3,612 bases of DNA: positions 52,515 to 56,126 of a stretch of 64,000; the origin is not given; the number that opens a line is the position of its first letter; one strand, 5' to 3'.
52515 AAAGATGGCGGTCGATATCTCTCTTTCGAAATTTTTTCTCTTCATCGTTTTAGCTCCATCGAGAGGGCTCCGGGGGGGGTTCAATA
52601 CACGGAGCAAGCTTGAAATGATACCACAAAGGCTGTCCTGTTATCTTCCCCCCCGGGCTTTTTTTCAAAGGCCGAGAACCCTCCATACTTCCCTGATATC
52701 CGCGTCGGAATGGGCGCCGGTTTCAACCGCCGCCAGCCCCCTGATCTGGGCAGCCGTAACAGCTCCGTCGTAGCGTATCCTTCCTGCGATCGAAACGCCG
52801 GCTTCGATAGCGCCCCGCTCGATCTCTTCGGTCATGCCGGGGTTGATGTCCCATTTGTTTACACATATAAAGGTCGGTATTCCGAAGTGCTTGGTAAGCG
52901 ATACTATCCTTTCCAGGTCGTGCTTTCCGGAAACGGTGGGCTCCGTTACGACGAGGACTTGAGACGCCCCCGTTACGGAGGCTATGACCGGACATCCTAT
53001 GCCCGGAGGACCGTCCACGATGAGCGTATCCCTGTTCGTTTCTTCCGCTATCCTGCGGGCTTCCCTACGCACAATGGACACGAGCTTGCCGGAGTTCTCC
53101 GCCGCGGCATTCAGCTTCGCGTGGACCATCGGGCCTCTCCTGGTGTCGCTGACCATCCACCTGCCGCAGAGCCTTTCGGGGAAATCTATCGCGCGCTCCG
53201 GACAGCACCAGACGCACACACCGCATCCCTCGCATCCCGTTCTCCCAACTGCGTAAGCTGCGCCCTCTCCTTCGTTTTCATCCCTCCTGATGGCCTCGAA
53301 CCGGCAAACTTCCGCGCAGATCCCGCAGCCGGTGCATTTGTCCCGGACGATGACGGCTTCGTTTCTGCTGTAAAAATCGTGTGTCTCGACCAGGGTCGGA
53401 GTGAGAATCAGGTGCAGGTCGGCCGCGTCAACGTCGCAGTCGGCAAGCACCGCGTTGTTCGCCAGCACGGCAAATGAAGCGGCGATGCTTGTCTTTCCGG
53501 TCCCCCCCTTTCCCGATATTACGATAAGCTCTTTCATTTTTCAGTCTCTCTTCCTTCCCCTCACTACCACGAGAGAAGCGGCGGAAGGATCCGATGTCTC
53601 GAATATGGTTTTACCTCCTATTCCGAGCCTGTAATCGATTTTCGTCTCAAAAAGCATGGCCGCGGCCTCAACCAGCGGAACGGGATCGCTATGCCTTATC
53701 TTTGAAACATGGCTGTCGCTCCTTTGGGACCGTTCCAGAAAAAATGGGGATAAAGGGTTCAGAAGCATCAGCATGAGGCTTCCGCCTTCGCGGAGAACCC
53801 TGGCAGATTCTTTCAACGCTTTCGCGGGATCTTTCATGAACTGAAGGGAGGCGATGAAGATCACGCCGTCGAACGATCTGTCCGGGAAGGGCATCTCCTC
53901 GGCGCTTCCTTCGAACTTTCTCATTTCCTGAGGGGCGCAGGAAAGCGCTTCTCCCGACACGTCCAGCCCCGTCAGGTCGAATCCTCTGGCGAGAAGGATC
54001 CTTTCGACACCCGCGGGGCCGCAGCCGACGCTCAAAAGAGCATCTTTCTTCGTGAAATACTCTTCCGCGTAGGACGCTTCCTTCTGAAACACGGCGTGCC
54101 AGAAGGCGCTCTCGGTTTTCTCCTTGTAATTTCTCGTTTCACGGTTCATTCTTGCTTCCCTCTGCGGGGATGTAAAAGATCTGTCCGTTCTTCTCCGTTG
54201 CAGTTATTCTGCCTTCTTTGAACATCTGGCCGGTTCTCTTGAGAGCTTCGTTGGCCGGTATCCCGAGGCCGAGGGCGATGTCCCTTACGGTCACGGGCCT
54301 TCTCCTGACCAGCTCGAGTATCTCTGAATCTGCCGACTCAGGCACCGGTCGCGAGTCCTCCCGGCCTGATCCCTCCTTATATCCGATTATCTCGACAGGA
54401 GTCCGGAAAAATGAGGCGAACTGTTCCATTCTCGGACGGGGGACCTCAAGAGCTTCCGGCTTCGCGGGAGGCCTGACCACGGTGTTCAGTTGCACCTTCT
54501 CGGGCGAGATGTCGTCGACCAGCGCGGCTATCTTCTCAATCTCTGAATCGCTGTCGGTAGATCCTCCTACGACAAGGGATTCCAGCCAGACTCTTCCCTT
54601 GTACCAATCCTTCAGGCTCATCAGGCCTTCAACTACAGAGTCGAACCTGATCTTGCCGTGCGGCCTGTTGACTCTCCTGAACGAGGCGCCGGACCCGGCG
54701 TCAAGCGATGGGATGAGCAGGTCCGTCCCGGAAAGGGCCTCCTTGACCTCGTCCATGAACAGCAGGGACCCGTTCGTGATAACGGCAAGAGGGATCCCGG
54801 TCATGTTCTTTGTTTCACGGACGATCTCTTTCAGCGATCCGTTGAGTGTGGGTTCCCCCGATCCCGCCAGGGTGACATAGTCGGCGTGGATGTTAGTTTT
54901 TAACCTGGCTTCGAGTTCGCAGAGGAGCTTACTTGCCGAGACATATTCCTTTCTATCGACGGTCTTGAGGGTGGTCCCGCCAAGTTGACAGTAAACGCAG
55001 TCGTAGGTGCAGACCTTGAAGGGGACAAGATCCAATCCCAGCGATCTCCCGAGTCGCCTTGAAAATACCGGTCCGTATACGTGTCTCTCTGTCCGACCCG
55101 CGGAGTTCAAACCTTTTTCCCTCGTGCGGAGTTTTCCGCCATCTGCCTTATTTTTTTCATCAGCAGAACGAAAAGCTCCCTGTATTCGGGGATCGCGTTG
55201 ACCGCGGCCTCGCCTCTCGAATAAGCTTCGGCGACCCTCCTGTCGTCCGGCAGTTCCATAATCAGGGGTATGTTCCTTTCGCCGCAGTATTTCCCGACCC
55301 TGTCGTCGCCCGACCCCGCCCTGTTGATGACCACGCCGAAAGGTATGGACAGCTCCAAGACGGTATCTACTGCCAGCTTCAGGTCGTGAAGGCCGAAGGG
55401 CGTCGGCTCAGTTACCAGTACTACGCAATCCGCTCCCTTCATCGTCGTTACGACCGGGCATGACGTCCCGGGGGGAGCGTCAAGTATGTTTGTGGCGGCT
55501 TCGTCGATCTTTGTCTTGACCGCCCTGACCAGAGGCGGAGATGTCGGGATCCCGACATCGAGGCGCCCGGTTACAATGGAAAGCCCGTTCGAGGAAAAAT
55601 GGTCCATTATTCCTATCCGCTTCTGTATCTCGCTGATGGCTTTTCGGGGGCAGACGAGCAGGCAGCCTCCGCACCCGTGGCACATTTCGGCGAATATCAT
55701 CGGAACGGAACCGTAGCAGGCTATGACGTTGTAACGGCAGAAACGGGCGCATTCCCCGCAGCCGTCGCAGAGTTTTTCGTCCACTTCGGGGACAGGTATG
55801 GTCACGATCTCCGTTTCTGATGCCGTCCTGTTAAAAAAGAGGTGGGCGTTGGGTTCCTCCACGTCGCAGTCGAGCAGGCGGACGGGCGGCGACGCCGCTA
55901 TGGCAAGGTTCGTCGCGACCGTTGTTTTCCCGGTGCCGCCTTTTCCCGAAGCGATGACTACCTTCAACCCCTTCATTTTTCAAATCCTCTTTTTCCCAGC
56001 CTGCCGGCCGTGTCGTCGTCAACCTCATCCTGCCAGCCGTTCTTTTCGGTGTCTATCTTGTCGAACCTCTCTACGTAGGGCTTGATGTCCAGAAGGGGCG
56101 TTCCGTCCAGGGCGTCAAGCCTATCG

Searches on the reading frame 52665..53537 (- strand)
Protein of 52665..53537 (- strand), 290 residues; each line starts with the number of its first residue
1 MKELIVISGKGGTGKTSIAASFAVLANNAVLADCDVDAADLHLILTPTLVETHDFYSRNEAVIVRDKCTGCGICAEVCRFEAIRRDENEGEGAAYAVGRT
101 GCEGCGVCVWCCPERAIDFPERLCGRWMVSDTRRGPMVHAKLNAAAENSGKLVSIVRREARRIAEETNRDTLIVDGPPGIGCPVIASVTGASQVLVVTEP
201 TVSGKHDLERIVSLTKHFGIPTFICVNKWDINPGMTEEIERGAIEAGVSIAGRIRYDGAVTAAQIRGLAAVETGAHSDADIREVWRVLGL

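Call 49: search_protein_families(library=ncbifam, proteins=[window:52665-53537:-])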
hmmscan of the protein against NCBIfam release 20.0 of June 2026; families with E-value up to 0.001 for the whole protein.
window:52665-53537:- (290 aa): 40 families (the best 25 are shown)
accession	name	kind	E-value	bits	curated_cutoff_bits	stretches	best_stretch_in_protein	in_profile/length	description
TIGR01969.1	minD_arch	subfamily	1.5e-13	50.5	201.75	2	5-46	4-49/251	cell division ATPase MinD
TIGR01968.1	minD_bact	equivalog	4.8e-11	42.5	212.9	1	167-221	110-164/261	septum site-determining protein MinD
NF038196.1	ferrodoxin_EFR1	subfamily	1.4e-09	38.3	75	1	55-120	173-232/242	EFR1 family ferrodoxin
NF040770.1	hetero_SS_HdrA2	exception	2.8e-09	35.7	1100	1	60-119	571-625/777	CoB-CoM heterodisulfide reductase HdrA2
NF041136.1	MrpORP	equivalog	3e-09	36.6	450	1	2-36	6-44/365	iron-sulfur cluster carrier protein MrpORP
TIGR02179.1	PorD_KorD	subfamily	4.3e-09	36.4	60.05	2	62-119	21-74/78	2-oxoacid:acceptor oxidoreductase, delta subunit, pyruvate/2-ketoisovalerate family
NF041546.1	ParA_partition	equivalog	8.7e-08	32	180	1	154-281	60-197/203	ParA family partition ATPase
TIGR01971.1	NuoI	subfamily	1.3e-07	31.2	113.05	1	64-119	40-100/121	NADH-quinone oxidoreductase, chain I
NF043039.1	HgcAB_like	equivalog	2e-07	30.9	285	1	54-117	288-349/350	HgcAB-like fusion protein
NF040864.1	HgcB_ferredoxin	equivalog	4.1e-07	29.8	99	1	64-119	12-63/93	mercury methylation ferredoxin HgcB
NF042909.1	FMH_DH_FwdF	exception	4.7e-07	29.2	375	1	60-121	219-278/336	tungsten-dependent formylmethanofuran dehydrogenase subunit FwdF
NF045874.1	Vhu_polyferre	exception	4.8e-07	28.8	600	1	27-119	87-176/381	F420-non-reducing hydrogenase associated-polyferredoxin VhuB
TIGR02700.1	flavo_MJ0208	hypoth_equivalog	5.7e-07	29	251.35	0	60-85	171-196/234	dihydromethanopterin reductase (acceptor)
NF040684.1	PorD_Arch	equivalog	1.4e-06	28.3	120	1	62-118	28-80/85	pyruvate synthase subunit PorD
TIGR01944.1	rnfB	subfamily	1.9e-06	27.6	68.7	1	56-121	103-164/190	RnfABCDGE type electron transport complex subunit B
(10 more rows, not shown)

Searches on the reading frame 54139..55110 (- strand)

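Call 49: search_protein_families(library=ncbifam, proteins=[window:54139-55110:-])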
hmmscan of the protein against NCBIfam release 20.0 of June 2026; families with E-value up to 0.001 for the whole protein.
window:54139-55110:- (323 aa): 12 families
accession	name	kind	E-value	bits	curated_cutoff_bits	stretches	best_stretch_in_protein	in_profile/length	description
NF038283.1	viperin_w_prok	equivalog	1.7e-11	43.9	180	1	32-153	10-131/281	viperin family antiviral radical SAM protein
TIGR02668.1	moaA_archaeal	equivalog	3e-11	42.8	325.25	1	32-207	18-182/303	GTP 3',8-cyclase MoaA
TIGR02666.1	moaA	equivalog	5.8e-10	38.7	284.05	1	33-199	19-181/336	GTP 3',8-cyclase MoaA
TIGR04317.1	W_rSAM_matur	equivalog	1.3e-09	37.7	380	1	33-168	13-138/349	tungsten cofactor oxidoreductase radical SAM maturase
TIGR02493.1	PFLA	equivalog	4e-09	36.2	231.75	1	32-202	23-187/235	pyruvate formate-lyase-activating protein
TIGR03972.1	rSAM_TYW1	equivalog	1.8e-07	30.6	317.95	1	69-206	112-243/297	4-demethylwyosine synthase TYW1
NF001199.0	PRK00164.2-1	equivalog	8.1e-07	28.5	231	1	32-164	20-143/308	GTP 3',8-cyclase MoaA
TIGR04466.1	rSAM_BlsE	equivalog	3.9e-06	26.6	400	1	33-164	12-132/327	cytosylglucuronate decarboxylase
TIGR03963.1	rSAM_QueE_Clost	equivalog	9.7e-06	25.4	260.1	1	29-118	24-106/219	putative 7-carboxy-7-deazaguanine synthase QueE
TIGR04038.1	tatD_link_rSAM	subfamily_domain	1.8e-05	24.6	129.7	1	32-165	16-152/192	TatD family nuclease-associated radical SAM protein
TIGR02495.1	NrdG2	equivalog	5e-05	22.7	131.15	1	32-115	24-100/193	anaerobic ribonucleoside-triphosphate reductase activating protein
NF038332.1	rSAM_rare_HxsC4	exception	0.00075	18.7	500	0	32-126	22-110/335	radical SAM protein HxsC4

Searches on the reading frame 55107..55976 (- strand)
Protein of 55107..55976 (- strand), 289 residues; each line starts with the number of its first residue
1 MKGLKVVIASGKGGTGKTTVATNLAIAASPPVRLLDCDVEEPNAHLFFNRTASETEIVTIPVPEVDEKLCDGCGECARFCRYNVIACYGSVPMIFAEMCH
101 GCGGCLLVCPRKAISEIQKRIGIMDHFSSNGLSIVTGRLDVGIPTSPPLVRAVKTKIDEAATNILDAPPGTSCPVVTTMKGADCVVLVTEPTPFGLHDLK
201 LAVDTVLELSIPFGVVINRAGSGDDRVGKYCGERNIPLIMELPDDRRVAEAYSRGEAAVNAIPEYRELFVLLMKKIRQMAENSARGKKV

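Call 49: search_protein_families(library=ncbifam, proteins=[window:55107-55976:-])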
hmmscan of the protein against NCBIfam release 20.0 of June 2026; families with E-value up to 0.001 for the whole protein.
window:55107-55976:- (289 aa): 29 families (the best 25 are shown)
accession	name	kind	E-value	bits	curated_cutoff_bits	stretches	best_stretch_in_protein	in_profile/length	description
TIGR01969.1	minD_arch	subfamily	5.6e-17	61.7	201.75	2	152-264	101-216/251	cell division ATPase MinD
NF041136.1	MrpORP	equivalog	2.2e-12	46.9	450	1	5-46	7-51/365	iron-sulfur cluster carrier protein MrpORP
NF041546.1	ParA_partition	equivalog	2.4e-11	43.6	180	1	6-69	2-70/203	ParA family partition ATPase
NF005503.0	PRK07118.1-2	equivalog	2.2e-08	33.7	252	1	69-129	139-199/292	RnfABCDGE type electron transport complex subunit B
TIGR03294.1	FrhG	equivalog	2.3e-08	34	245.5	1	53-120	159-226/228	coenzyme F420 hydrogenase subunit gamma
TIGR02700.1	flavo_MJ0208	hypoth_equivalog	8.5e-08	31.7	251.35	1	55-117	134-197/234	dihydromethanopterin reductase (acceptor)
NF040770.1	hetero_SS_HdrA2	exception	1.7e-07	29.8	1100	1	63-116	572-625/777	CoB-CoM heterodisulfide reductase HdrA2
NF038196.1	ferrodoxin_EFR1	subfamily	2.4e-07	31.1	75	1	66-115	183-230/242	EFR1 family ferrodoxin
NF041891.1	hdrA_Methbact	equivalog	3.3e-07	28.9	1300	1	59-115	563-619/762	ferredoxin:CoB-CoM heterodisulfide reductase subunit HdrA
TIGR02179.1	PorD_KorD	subfamily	1.4e-06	28.4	60.05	1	62-118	19-76/78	2-oxoacid:acceptor oxidoreductase, delta subunit, pyruvate/2-ketoisovalerate family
TIGR01968.1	minD_bact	equivalog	2.7e-06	26.9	212.9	1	6-38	4-39/261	septum site-determining protein MinD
TIGR01944.1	rnfB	subfamily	2.8e-06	27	68.7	1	61-119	106-165/190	RnfABCDGE type electron transport complex subunit B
NF053622.1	ATPseBagAMYCTU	equivalog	9.2e-06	25.3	400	1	5-42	8-46/325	ATPase BagA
NF040864.1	HgcB_ferredoxin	equivalog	1.2e-05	25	99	1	64-122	10-68/93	mercury methylation ferredoxin HgcB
TIGR03815.1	CpaE_hom_Actino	equivalog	1.5e-05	24.3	154.45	0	3-38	111-149/340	septum site-determining protein Ssd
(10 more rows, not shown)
